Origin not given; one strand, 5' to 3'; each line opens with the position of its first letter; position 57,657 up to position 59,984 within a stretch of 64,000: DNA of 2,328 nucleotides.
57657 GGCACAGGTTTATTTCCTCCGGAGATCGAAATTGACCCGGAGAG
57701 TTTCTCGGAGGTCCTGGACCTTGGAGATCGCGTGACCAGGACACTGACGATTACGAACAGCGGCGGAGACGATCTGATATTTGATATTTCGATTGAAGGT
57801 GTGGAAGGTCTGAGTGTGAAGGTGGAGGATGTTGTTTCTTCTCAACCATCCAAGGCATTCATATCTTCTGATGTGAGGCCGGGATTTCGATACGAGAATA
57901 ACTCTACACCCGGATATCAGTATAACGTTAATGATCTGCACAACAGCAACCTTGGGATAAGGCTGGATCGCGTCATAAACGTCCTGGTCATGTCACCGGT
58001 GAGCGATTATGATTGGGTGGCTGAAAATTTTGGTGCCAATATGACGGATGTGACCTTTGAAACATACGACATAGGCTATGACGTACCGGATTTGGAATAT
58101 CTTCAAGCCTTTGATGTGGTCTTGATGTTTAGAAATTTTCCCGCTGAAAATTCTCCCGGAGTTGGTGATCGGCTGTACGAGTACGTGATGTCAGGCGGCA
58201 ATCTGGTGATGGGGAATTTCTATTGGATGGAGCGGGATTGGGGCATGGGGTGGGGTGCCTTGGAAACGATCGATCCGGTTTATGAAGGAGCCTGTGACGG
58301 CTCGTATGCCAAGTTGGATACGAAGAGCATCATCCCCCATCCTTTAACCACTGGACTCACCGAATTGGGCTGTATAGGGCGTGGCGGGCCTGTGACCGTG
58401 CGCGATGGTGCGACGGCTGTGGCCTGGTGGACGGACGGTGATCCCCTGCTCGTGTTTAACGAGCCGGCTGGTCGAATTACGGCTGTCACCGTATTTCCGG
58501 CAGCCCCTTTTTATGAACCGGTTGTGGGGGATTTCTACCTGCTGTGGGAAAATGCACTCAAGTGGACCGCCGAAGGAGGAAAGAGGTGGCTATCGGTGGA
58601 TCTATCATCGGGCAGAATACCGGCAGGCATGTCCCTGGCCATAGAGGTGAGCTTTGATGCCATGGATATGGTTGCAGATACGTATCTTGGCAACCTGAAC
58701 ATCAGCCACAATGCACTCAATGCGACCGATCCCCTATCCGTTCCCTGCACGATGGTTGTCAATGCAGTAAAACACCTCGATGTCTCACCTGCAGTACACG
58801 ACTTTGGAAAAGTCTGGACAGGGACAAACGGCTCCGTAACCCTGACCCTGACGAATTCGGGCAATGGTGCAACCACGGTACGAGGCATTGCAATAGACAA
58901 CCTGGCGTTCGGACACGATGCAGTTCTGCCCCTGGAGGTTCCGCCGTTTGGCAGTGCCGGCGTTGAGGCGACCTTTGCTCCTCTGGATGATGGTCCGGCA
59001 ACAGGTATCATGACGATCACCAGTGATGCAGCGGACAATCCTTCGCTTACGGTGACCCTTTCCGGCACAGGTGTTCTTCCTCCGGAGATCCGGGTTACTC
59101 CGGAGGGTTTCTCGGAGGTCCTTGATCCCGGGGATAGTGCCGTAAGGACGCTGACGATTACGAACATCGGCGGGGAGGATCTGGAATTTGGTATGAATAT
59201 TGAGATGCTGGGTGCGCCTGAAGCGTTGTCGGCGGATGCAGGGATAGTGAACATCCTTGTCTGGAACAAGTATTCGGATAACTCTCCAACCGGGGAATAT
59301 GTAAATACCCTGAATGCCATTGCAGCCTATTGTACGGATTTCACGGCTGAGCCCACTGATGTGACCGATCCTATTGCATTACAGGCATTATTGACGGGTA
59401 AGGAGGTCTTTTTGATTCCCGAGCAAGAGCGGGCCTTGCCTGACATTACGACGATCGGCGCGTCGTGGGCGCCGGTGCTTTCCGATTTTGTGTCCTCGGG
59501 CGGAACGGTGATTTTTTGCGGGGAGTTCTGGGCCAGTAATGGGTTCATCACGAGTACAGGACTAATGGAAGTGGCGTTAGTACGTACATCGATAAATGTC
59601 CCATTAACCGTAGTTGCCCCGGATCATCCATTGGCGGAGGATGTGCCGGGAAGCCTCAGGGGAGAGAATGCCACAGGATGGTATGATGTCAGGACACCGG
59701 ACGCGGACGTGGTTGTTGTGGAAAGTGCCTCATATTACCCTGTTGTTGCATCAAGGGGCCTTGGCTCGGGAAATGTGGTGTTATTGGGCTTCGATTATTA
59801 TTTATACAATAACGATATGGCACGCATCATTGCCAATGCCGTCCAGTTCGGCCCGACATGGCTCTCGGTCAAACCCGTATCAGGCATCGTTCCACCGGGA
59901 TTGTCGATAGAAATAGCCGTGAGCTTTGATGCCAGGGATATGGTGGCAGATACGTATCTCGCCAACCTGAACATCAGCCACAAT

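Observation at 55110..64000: Giant secreted S8 subtilase with many ASH/choice-of-anchor-D Ig-like domains and duplicated accessory modules. It is absent from the ORF track because it has no stop within the window.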

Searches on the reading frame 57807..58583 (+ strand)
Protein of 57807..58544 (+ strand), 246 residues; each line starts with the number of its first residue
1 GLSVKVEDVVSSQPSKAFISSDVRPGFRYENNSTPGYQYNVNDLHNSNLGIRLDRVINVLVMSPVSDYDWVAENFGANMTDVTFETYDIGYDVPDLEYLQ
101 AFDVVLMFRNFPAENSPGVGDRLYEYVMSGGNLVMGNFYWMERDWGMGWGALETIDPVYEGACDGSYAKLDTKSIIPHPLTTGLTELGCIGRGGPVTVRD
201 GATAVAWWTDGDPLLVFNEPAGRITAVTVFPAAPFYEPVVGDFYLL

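Call 20: search_protein_families(library=pfam, proteins=[window:57807-58544:+], max_evalue=1)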
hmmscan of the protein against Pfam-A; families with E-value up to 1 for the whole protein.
window:57807-58544:+ (246 aa): 1 family
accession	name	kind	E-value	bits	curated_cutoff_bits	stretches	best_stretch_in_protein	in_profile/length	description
PF22369.2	GLMA_2nd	-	0.29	11.3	27.7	0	118-135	63-80/138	GLMA-like, second domain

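Call 21: search_solved_structures(query=window:57807-58544:+, max_evalue=10)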
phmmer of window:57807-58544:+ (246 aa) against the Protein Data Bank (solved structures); distinct sequences matched with E-value up to 10: 0.

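Call 27: find_homologous_proteins(query=window:57942-58583:+, max_evalue=0.001)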
Query window:57942-58583:+ (214 aa): 4 proteins with E <= 0.001 among 118 candidates.
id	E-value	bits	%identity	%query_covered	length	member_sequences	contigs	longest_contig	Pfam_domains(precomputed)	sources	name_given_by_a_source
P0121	2.9e-48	183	48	95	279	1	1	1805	-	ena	-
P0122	1.6e-45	174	46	89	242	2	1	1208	-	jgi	jgi:hypothetical protein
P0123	5.2e-45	172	48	93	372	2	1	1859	-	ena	-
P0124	5.1e-20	90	49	49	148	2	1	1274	-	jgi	jgi:hypothetical protein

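Call 36: search_solved_structures(query=A2, max_evalue=1)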
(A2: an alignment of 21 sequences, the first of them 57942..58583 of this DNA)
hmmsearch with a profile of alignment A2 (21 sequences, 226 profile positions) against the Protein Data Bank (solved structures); distinct sequences matched with E-value up to 1: 7.
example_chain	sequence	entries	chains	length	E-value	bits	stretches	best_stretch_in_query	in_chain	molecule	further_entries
2gk3_A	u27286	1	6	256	0.00097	21.8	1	89-219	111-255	putative cytoplasmic protein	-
8oug_A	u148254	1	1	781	0.0079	18.8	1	45-102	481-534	Beta-galactosidase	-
5gsm_A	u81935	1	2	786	0.034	16.7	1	58-102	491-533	Exo-beta-D-glucosaminidase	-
5gsl_A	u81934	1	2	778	0.11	15.1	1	47-102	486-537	778aa long hypothetical beta-galactosidase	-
6jow_A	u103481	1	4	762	0.11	15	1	46-102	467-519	Beta-galactosidase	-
3soz_A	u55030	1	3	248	0.12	15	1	74-211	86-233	Cytoplasmic Protein STM1381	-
4zgf_A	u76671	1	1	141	0.29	13.7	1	158-217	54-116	Uncharacterized protein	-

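Call 41: predict_structure(alignment_id=A2)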
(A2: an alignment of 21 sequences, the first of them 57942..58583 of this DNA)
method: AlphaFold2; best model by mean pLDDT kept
length: 214 residues; sequences in the alignment: 21
mean_pLDDT: 88.5   pTM: 0.89
mean pLDDT of the five models: 88.5, 87.8, 87.5, 86.6, 85.6
residues with pLDDT >= 90: 142; 70-90: 57; 50-70: 11; < 50: 4
segments of 3 or more residues with pLDDT < 50: 1-4
pLDDT, mean of each block of 10 residues (from residue 1): 56 92 88 94 92 97 85 95 97 79 88 82 93 97 80 93 94 96 87 85 97 70
secondary structure, 60 per line:
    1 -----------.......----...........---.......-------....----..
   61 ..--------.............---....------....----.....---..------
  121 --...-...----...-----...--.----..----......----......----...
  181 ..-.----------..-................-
elements in order: E12-18 H23-33 E37-43 H51-54 E59-62 H71-83 E87-90 H97-100 H105-109 E123-125 E142-144 E158-163 E168-173 E178-182 H198-213

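Call 59: search_protein_families(library=pfam, alignment_id=A2, max_evalue=0.1)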
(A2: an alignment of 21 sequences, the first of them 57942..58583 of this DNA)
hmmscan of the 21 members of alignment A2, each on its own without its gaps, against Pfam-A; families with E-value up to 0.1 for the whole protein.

A. member 1, window:57942-58583:+ (214 aa): 0 families

B. families by the number of members that match (of 21 scanned): 5 families
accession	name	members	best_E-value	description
PF22369.2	GLMA_2nd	5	8.1e-05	GLMA-like, second domain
PF06283.17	ThuA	3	0.012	Trehalose utilisation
PF09822.16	ABC_transp_aux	1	0.009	ABC-type uncharacterized transport system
PF14258.12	DUF4350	1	0.03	Domain of unknown function (DUF4350)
PF04885.19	Stig1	1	0.095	Stigma-specific STIG1-like protein family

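Call 77: search_protein_representatives(alignment_id=A2)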
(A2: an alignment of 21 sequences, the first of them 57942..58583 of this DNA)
Query: 21 sequences, 226 profile positions. Proteins with E-value up to 0.001 (for the whole library): 4320; up to 1e-10: 3200; up to 1e-30: 787. The best 150 are listed.
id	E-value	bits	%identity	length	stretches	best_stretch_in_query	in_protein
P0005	5.9e-244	820.7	-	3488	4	21-225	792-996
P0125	3.4e-239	805.1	-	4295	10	19-217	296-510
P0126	4.3e-197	667.4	-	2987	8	9-216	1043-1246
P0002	1.2e-177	603.8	-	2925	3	2-226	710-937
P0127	6.4e-176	598.1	-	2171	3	18-225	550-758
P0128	4.5e-165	562.7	-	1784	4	21-219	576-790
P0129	3.9e-159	543.2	-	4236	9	20-216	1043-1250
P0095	4.1e-159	543.2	-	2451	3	15-223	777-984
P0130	2.2e-155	531.0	-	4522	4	48-219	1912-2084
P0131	5.8e-141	483.8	-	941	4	20-222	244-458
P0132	1.2e-140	482.8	-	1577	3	20-226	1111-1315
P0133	8.9e-133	457.0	-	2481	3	9-225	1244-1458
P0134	6.6e-127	437.8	-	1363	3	20-221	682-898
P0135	9.6e-125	430.7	-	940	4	19-222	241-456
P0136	9.5e-122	420.9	-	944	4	21-222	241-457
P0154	4.0e-81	288.0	-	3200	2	20-226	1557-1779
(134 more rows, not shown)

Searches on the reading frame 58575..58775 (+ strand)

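Call 68: search_protein_families(library=pfam, proteins=[window:58575-58775:+], max_evalue=1)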
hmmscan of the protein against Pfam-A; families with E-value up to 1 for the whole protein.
seq(67 aa): 1 family
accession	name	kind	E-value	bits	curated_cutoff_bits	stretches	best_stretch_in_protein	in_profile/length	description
PF22544.2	HYDIN_VesB_CFA65-like_Ig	-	0.22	12.2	25.5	1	6-31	49-74/100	HYDIN/CFA65/VesB-like, Ig-like domain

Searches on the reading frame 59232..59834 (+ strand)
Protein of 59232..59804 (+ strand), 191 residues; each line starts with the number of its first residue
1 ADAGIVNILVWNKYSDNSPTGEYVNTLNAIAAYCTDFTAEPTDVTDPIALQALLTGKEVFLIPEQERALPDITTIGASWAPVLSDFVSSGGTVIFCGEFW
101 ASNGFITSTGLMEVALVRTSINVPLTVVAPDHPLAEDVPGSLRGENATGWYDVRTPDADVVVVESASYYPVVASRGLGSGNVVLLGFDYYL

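Call 20: search_protein_families(library=pfam, proteins=[window:59232-59804:+], max_evalue=1)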
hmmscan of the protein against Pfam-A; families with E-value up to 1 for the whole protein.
window:59232-59804:+ (191 aa): 1 family
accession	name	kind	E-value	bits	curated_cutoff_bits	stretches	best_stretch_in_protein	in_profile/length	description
PF06283.17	ThuA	-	0.28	11.8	33.4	1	8-183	2-182/209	Trehalose utilisation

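Call 62: search_solved_structures(query=A4, max_evalue=1)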
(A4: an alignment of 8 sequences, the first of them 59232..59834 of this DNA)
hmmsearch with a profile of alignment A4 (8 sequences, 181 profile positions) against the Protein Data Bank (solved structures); distinct sequences matched with E-value up to 1: 0.
